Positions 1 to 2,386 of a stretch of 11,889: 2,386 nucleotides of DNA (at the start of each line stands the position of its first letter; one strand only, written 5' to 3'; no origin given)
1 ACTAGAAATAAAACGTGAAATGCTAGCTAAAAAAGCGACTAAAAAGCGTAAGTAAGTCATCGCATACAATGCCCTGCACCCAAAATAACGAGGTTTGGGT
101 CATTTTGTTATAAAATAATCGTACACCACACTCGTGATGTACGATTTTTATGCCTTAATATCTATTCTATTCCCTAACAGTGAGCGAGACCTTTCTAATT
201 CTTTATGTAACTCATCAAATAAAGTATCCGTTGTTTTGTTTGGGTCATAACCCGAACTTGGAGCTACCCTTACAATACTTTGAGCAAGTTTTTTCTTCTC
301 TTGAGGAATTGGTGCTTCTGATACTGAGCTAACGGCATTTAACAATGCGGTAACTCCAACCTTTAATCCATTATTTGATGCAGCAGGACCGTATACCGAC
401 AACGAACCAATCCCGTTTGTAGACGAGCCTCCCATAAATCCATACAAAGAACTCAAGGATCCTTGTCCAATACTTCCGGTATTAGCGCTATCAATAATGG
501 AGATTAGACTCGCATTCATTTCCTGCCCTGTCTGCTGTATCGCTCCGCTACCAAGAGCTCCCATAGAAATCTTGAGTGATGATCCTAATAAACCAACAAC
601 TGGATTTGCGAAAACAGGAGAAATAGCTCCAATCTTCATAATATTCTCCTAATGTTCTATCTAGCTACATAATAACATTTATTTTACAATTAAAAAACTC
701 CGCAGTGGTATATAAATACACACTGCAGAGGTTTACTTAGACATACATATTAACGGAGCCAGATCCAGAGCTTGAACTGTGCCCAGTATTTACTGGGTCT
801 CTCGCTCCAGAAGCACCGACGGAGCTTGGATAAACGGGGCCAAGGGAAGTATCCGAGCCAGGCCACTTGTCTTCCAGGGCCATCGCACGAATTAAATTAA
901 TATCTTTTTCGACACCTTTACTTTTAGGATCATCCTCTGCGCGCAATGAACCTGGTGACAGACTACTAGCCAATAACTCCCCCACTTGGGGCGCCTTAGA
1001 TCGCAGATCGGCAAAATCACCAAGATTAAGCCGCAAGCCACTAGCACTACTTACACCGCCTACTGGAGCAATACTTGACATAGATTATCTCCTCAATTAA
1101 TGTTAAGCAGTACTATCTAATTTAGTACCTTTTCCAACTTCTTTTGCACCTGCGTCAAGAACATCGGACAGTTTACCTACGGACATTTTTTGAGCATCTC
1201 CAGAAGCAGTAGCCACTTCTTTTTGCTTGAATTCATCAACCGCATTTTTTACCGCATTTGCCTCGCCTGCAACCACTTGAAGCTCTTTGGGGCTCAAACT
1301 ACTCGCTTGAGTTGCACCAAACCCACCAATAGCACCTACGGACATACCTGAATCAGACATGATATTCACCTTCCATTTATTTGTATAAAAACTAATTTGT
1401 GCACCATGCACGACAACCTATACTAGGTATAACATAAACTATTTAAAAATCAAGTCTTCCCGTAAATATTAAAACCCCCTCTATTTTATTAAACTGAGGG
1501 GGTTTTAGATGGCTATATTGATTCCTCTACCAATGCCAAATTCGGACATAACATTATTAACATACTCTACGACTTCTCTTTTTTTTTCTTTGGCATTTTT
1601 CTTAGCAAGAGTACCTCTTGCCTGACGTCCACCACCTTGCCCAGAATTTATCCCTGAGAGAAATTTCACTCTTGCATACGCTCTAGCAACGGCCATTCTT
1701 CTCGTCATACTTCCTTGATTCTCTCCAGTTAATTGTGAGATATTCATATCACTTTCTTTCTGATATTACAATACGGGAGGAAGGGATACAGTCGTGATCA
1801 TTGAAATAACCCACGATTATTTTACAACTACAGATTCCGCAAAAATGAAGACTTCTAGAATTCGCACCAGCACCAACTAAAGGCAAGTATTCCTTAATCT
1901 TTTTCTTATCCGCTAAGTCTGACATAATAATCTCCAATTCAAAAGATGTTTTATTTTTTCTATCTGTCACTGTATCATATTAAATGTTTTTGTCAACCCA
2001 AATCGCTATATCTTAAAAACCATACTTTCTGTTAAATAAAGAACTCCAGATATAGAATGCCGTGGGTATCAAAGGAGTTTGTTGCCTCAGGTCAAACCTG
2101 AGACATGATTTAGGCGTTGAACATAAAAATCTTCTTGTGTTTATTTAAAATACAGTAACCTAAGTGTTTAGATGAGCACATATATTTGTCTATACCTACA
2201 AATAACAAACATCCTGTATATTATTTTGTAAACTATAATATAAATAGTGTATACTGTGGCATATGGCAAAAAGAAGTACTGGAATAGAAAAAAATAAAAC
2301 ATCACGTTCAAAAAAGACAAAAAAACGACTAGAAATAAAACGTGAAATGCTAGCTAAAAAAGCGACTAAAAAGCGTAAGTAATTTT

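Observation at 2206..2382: Lysine-rich micro-ORF with an apparent +1 frame break at an A-run and a leaderless-type promoter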

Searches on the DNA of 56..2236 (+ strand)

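Call 71: search_dna_similar(query=window:56-2236:+, collection=phages, mode=distant, max_rows=5)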
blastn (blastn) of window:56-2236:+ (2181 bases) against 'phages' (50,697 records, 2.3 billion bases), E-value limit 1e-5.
No match.
